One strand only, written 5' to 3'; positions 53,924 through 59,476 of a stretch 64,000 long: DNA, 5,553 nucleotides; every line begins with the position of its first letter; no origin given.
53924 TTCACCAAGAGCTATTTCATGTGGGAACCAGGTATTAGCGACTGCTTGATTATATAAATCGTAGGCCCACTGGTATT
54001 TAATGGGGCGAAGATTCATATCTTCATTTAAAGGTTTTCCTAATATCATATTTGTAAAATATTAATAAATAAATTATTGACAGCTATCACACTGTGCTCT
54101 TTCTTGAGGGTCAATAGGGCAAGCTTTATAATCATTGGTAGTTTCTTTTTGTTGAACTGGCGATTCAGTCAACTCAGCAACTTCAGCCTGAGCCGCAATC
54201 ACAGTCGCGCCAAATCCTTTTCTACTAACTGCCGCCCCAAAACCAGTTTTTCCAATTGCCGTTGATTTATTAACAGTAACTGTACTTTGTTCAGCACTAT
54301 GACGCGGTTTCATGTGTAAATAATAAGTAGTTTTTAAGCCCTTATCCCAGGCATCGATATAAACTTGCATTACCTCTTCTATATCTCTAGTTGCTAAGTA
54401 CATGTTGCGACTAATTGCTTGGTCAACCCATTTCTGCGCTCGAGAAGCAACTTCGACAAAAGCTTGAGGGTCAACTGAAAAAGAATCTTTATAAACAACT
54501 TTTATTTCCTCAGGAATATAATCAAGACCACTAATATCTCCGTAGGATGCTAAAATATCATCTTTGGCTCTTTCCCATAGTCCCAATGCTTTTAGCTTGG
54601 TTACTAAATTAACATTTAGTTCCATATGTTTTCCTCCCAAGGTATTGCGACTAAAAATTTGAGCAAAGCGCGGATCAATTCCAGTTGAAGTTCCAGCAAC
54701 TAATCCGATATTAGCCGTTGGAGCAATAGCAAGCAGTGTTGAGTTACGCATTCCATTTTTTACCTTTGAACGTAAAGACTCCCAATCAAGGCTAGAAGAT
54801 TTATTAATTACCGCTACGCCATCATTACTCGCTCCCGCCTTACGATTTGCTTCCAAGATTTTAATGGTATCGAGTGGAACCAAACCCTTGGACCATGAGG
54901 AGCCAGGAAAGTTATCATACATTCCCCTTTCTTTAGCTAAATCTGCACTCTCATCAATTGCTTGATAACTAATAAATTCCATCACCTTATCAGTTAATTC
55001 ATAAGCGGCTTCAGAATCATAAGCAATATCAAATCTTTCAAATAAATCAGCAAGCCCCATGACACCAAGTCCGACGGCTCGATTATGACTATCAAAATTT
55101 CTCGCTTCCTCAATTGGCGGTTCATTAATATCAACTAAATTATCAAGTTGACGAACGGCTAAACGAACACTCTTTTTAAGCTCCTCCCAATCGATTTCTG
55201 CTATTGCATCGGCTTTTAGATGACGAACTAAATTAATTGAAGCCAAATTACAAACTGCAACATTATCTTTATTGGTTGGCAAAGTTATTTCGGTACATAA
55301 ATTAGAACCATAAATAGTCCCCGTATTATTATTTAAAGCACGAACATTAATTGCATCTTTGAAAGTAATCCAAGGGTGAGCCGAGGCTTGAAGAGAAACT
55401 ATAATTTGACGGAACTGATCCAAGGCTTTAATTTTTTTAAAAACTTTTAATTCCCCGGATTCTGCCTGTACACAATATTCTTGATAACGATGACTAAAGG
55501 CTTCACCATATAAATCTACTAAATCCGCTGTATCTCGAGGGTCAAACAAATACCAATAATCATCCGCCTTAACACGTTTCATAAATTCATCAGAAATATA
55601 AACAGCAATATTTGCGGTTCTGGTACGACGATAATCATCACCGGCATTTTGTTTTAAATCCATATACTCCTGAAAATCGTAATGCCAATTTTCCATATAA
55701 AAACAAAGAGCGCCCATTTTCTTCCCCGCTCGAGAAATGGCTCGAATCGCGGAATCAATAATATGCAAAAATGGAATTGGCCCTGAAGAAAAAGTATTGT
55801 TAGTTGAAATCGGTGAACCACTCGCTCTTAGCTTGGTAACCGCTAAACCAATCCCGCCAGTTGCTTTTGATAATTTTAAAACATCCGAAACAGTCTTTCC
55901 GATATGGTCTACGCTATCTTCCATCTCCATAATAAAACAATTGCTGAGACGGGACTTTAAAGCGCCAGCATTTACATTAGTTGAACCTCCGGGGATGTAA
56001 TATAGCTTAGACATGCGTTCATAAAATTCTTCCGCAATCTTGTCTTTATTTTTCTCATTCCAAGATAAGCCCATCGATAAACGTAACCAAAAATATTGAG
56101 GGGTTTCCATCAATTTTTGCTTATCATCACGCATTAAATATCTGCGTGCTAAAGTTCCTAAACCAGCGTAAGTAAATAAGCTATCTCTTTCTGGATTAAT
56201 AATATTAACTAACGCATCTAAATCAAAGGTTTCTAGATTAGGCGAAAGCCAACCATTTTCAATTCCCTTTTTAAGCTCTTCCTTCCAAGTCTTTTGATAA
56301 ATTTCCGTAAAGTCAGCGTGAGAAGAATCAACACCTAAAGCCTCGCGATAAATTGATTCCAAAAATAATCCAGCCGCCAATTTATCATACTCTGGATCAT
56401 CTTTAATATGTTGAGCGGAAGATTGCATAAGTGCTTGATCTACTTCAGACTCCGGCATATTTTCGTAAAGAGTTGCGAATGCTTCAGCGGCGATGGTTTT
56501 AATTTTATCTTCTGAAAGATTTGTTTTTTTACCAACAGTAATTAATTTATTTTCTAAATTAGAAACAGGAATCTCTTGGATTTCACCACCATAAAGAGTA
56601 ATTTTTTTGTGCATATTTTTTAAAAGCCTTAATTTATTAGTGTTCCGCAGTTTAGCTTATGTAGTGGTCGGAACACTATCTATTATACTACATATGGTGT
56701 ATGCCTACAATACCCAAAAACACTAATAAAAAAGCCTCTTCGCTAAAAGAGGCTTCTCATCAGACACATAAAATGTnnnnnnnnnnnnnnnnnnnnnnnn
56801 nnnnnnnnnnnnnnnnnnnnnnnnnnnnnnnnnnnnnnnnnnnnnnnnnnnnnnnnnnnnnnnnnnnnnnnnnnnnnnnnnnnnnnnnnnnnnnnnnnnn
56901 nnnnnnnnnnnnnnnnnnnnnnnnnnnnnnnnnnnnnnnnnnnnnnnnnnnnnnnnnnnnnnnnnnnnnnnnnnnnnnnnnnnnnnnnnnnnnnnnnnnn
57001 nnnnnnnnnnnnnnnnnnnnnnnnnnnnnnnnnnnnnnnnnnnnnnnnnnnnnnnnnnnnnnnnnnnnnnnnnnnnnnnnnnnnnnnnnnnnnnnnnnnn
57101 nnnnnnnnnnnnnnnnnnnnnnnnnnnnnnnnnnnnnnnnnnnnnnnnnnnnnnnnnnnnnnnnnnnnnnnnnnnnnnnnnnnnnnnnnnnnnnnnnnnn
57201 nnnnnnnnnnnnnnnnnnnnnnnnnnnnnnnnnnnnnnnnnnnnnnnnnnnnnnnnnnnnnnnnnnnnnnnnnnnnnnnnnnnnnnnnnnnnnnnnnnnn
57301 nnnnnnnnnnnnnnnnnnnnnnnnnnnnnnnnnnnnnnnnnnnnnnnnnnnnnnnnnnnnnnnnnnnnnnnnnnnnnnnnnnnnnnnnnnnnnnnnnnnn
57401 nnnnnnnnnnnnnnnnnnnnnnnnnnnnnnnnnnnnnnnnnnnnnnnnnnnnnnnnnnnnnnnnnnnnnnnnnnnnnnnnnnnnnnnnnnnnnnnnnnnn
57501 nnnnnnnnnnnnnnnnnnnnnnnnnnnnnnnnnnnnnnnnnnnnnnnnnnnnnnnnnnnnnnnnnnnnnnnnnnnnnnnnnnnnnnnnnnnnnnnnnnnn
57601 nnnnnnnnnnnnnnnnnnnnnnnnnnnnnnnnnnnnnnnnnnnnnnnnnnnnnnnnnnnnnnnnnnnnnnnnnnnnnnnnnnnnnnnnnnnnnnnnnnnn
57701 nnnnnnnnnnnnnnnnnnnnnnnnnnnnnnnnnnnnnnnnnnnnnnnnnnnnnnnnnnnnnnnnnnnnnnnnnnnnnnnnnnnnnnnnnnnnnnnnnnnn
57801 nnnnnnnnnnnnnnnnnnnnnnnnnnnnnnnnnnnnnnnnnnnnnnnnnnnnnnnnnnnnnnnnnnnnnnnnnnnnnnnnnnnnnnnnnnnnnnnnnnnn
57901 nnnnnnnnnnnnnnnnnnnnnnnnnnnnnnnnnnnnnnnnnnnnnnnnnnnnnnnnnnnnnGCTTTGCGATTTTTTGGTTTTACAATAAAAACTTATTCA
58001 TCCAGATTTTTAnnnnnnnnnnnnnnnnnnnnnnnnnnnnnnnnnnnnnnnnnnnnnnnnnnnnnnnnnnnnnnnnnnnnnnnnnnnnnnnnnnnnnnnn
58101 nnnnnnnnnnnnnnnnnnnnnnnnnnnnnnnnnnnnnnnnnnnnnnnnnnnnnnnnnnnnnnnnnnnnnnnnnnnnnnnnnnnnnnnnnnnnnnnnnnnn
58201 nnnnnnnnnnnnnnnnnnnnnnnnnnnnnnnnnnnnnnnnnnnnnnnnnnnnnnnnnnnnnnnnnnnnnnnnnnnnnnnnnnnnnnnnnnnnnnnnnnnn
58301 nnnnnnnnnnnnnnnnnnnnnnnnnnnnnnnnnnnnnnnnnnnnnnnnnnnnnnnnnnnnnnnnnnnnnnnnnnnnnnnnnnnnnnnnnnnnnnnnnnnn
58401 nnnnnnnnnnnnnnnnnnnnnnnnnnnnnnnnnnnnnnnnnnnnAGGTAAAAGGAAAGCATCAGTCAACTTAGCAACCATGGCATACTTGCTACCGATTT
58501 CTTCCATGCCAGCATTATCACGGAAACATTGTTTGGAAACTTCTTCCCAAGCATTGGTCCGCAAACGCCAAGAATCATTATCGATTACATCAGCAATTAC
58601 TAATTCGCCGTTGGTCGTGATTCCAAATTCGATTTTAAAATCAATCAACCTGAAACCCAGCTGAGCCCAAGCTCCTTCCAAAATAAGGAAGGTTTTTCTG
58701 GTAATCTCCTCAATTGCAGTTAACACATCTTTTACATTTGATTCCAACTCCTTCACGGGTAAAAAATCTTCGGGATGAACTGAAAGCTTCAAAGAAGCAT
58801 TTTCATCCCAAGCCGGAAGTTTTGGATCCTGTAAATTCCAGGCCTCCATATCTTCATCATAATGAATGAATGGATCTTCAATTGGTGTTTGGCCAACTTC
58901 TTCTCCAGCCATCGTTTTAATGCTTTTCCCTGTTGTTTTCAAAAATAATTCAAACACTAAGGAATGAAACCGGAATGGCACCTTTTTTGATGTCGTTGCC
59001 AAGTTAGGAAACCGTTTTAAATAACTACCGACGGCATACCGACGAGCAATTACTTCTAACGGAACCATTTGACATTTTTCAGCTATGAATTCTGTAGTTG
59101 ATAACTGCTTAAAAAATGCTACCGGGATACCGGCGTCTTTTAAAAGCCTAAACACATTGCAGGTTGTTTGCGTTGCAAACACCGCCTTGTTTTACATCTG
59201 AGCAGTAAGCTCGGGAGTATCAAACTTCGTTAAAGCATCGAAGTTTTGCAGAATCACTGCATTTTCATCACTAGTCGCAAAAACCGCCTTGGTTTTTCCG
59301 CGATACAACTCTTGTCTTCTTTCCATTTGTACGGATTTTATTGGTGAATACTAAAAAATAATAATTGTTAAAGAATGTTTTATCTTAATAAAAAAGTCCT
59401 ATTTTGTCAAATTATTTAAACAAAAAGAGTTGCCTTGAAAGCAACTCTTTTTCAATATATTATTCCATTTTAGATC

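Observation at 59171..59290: Single in-frame TAA splits the PurC-PurE gene after codon 44, with a flanking 18-nt direct repeat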

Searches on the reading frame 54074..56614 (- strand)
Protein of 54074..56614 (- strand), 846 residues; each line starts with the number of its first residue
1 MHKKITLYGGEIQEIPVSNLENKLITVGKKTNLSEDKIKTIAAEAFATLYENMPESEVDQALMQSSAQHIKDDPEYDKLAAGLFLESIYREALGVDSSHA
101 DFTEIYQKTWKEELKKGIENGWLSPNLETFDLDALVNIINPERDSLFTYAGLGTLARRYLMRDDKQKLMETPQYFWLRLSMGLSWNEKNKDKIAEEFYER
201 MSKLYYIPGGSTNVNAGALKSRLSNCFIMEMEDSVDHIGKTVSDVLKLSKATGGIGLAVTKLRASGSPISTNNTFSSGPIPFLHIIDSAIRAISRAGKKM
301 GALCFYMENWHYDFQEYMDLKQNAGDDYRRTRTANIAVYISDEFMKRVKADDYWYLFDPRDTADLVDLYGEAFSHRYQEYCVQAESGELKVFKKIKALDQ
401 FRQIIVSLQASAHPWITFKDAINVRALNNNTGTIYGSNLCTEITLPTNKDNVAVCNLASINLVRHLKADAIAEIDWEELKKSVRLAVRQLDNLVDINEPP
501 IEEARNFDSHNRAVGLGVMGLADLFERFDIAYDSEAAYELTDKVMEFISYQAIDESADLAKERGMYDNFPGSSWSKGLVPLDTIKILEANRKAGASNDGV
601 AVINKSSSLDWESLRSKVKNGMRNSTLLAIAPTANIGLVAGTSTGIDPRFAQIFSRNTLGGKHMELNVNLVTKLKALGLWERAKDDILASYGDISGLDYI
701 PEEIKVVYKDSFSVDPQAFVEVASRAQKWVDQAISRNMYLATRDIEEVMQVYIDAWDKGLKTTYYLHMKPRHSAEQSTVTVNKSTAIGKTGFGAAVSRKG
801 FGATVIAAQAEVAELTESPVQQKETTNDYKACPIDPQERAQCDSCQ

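Call 6: search_protein_families(library=pfam, proteins=[window:54074-56614:-], max_evalue=0.001)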
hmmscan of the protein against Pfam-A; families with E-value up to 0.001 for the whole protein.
window:54074-56614:- (846 aa): 2 families
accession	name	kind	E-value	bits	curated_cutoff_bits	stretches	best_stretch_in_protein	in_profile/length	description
PF02867.20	Ribonuc_red_lgC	-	6.5e-165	550.1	23.9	1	224-766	1-523/523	Ribonucleotide reductase, barrel domain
PF00317.26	Ribonuc_red_lgN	-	6.6e-18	65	28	1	146-218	2-74/77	Ribonucleotide reductase, all-alpha domain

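Call 7: search_protein_families(library=ncbifam, proteins=[window:54074-56614:-])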
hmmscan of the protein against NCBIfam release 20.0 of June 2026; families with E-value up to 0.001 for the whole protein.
window:54074-56614:- (846 aa): 21 families
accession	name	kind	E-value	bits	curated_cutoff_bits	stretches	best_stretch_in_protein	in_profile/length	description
NF005101.0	PRK06539.1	equivalog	0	1120.1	988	1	37-846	37-822/822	ribonucleoside-diphosphate reductase subunit alpha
NF005544.0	PRK07207.1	equivalog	4.4e-228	759.6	965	1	5-846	151-965/965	ribonucleoside-diphosphate reductase subunit alpha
NF009029.0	PRK12365.1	equivalog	1.2e-199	665.8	1350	1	13-784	246-1009/1046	ribonucleoside-diphosphate reductase subunit alpha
TIGR02506.1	NrdE_NrdA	equivalog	2.1e-188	627.6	341.05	1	149-769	1-616/616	ribonucleoside-diphosphate reductase subunit alpha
NF006279.0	PRK08447.1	equivalog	9.1e-142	474.1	1082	3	30-448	27-434/789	ribonucleoside-diphosphate reductase subunit alpha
NF006665.0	PRK09209.1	equivalog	3.4e-123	412.5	1057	2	46-656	53-664/761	ribonucleoside-diphosphate reductase subunit alpha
TIGR02504.1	NrdJ_Z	equivalog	3.5e-118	395.8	399.95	1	154-762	4-592/606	adenosylcobalamin-dependent ribonucleoside-diphosphate reductase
NF006417.0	PRK08665.1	equivalog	1.2e-107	361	961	1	152-762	17-559/759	vitamin B12-dependent ribonucleotide reductase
NF005483.0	PRK07088.1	equivalog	4.2e-106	355.8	1214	2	22-657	21-669/764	ribonucleoside-diphosphate reductase subunit alpha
NF009028.0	PRK12364.1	equivalog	1.5e-104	350.7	1377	3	15-444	105-537/842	ribonucleoside-diphosphate reductase subunit alpha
NF006577.0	PRK09102.1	equivalog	7.1e-93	311.9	620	3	139-363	17-230/604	ribonucleoside-diphosphate reductase subunit alpha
NF005010.0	PRK06406.1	subfamily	4.6e-89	299.6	1125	3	386-607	382-591/771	vitamin B12-dependent ribonucleotide reductase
NF006578.0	PRK09103.1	equivalog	5.5e-81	272.7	813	1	31-652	31-641/761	class 1a ribonucleoside-diphosphate reductase subunit alpha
TIGR04170.1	RNR_1b_NrdE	exception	8.3e-74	249.1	750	2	110-657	45-597/698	class 1b ribonucleoside-diphosphate reductase subunit alpha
NF005991.0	PRK08115.1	equivalog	1.8e-57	195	854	2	333-762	368-763/858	vitamin B12-dependent ribonucleotide reductase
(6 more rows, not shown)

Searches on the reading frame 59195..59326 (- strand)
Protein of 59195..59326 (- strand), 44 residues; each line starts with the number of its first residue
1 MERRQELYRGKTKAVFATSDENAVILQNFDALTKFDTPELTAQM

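Call 10: list_cluster_members(proteins=[P0001, window:59195-59326:-])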
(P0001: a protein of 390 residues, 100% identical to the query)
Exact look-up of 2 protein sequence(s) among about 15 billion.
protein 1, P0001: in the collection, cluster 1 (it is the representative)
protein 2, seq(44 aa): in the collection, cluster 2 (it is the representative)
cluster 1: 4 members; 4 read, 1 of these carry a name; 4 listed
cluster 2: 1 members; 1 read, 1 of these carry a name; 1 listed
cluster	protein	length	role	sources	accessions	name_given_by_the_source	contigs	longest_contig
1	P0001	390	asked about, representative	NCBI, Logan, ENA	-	-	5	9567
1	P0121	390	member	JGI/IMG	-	phosphoribosylaminoimidazole carboxylase/phosphoribosylaminoimidazole-succinocarboxamide ...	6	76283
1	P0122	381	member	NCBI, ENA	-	-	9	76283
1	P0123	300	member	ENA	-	-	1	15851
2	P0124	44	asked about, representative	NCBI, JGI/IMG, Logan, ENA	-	phosphoribosylaminoimidazole-succinocarboxamide synthase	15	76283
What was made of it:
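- The 44-aa product is on 15 contigs (call 10).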

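Call 12: find_encoding_contigs(protein=P0121, flank=3000, max_places=10)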
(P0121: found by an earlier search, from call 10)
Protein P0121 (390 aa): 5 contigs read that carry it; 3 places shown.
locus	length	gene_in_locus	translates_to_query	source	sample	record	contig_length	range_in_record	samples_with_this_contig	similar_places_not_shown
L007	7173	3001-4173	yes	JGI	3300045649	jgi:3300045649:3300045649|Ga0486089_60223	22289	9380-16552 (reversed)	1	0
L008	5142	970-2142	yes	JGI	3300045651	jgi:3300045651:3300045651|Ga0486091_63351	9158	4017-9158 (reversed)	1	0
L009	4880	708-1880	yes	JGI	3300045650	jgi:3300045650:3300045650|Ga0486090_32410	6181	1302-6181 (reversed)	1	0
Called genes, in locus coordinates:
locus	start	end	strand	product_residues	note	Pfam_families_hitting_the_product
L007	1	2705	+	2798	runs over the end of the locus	-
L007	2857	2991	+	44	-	-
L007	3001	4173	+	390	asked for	PF01259:SAICAR_synt, PF00731:AIRC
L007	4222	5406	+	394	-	-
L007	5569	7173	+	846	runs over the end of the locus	PF00317:Ribonuc_red_lgN, PF02867:Ribonuc_red_lgC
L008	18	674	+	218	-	-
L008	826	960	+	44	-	-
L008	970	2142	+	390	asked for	PF01259:SAICAR_synt, PF00731:AIRC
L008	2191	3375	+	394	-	-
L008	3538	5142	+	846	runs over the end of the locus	PF00317:Ribonuc_red_lgN, PF02867:Ribonuc_red_lgC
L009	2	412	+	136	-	?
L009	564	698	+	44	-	-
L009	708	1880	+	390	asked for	PF01259:SAICAR_synt, PF00731:AIRC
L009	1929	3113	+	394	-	-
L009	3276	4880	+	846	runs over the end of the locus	PF00317:Ribonuc_red_lgN, PF02867:Ribonuc_red_lgC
